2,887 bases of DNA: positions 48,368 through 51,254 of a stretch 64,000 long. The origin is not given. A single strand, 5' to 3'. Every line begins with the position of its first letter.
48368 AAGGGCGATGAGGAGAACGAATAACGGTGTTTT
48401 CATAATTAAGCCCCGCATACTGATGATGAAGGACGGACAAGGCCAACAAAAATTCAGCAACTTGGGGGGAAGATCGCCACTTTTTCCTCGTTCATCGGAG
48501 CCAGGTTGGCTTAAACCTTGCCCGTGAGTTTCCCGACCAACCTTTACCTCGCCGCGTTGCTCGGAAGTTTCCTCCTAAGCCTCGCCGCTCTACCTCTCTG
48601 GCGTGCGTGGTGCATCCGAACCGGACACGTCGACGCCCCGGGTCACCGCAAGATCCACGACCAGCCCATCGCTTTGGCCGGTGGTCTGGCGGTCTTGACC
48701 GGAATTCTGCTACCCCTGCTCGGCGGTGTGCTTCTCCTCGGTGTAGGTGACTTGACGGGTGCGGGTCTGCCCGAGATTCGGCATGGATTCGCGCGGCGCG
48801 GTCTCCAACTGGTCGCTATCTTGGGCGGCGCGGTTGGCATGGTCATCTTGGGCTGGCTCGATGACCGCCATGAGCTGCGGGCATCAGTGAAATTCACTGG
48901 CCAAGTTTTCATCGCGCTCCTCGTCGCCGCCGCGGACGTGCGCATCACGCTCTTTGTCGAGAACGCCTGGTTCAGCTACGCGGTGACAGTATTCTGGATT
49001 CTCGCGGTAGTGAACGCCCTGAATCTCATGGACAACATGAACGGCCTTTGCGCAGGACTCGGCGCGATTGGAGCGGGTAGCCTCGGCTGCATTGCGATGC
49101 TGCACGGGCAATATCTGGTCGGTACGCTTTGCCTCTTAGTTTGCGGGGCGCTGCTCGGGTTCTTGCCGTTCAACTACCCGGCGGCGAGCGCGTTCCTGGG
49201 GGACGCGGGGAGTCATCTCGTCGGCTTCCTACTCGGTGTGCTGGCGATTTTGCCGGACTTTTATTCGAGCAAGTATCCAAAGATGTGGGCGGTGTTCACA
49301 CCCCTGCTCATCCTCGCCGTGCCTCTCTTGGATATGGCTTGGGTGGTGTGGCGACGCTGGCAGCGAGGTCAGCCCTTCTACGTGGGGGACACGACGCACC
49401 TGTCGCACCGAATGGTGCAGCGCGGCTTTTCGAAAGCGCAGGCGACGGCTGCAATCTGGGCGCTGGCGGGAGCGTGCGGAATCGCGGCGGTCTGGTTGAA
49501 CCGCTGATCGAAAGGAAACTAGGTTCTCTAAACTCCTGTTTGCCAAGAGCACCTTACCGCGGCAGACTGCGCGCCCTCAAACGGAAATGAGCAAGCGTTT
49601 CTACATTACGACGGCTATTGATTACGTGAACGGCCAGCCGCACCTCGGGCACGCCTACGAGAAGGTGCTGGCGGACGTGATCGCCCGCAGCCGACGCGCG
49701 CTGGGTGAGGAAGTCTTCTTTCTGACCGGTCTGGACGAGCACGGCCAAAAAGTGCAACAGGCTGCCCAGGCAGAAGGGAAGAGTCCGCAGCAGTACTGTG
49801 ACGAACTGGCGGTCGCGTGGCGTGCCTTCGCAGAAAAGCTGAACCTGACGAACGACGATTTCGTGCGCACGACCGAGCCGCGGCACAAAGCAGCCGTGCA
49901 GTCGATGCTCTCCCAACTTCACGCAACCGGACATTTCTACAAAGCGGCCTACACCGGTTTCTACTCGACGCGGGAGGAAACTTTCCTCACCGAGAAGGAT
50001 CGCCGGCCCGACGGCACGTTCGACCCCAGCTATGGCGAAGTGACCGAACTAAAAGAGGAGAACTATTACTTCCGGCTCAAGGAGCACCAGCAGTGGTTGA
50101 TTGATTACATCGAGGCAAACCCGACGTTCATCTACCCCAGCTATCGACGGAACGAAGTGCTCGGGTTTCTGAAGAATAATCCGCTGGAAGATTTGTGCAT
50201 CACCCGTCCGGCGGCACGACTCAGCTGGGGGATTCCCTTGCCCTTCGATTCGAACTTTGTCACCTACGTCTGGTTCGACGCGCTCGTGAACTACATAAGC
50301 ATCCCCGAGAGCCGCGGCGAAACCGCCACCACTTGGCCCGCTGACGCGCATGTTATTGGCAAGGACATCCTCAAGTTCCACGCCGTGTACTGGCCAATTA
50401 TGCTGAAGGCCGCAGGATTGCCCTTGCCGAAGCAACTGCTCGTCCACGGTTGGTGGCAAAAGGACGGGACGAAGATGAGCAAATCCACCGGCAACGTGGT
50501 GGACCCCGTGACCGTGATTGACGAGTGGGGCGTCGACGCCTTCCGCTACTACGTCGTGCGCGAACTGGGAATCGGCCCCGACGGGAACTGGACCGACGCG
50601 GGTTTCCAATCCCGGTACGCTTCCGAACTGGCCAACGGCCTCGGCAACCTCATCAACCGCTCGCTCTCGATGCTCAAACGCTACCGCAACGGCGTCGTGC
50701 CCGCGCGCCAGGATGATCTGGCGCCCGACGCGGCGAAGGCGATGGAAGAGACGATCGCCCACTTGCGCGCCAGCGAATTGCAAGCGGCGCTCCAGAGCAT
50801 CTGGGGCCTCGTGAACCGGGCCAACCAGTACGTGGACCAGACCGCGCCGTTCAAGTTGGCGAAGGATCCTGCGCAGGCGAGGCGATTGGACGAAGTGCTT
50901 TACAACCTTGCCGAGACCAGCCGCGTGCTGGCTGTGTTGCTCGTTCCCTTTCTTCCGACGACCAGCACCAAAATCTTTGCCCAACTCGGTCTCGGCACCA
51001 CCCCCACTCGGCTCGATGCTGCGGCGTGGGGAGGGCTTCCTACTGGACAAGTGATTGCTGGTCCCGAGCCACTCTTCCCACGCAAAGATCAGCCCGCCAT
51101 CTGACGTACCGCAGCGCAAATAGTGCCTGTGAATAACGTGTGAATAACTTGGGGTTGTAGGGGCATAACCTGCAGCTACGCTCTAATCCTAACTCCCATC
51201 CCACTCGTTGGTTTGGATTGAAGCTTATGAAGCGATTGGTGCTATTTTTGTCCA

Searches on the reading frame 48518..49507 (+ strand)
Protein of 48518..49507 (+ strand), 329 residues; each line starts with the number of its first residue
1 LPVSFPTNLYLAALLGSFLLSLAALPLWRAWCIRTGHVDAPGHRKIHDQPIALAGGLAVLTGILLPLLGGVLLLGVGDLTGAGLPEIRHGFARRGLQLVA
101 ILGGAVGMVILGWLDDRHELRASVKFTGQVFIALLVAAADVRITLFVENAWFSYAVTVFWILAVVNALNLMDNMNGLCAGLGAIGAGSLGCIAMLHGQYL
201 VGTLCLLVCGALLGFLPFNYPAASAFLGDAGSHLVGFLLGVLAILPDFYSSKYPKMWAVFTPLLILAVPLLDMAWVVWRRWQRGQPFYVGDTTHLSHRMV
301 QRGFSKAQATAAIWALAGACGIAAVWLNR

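Call 8: search_protein_families(library=pfam, proteins=[window:48518-49507:+])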
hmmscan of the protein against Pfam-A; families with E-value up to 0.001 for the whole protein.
window:48518-49507:+ (329 aa): 1 family
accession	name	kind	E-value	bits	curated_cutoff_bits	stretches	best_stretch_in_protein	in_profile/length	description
PF00953.26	Glycos_transf_4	-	1.1e-31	110.4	27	1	99-245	2-158/160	Glycosyl transferase family 4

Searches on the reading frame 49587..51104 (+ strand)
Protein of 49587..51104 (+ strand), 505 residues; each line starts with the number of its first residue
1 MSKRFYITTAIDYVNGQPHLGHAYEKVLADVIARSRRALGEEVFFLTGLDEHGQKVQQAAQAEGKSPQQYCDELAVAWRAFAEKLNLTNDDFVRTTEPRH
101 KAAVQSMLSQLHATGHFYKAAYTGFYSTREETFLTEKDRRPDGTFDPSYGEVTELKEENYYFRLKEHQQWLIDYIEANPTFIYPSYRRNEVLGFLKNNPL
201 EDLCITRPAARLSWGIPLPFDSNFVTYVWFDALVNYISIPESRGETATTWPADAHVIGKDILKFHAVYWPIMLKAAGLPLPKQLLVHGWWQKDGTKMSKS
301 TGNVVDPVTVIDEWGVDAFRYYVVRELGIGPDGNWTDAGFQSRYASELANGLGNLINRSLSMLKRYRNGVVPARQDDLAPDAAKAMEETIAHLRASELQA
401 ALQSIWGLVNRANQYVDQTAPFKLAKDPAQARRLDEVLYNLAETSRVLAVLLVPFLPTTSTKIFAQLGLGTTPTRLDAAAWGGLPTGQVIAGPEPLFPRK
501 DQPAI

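Call 8: search_protein_families(library=pfam, proteins=[window:49587-51104:+])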
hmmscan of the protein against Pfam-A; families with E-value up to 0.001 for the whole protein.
window:49587-51104:+ (505 aa): 4 families
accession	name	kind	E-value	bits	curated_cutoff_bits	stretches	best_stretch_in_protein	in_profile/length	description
PF09334.17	tRNA-synt_1g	-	1.8e-95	320.5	20.1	2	151-359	174-390/391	tRNA synthetases class I (M)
PF00133.28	tRNA-synt_1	-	7e-32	111.1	22.7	2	3-220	23-245/414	tRNA synthetases class I (I, L, M and V)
PF01406.26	tRNA-synt_1e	-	2.8e-12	47.1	27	1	14-134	19-139/301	tRNA synthetases class I (C) catalytic domain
PF19303.5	Anticodon_3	-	4.2e-08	33.6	23.5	1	373-498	9-133/152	Anticodon binding domain of methionyl tRNA ligase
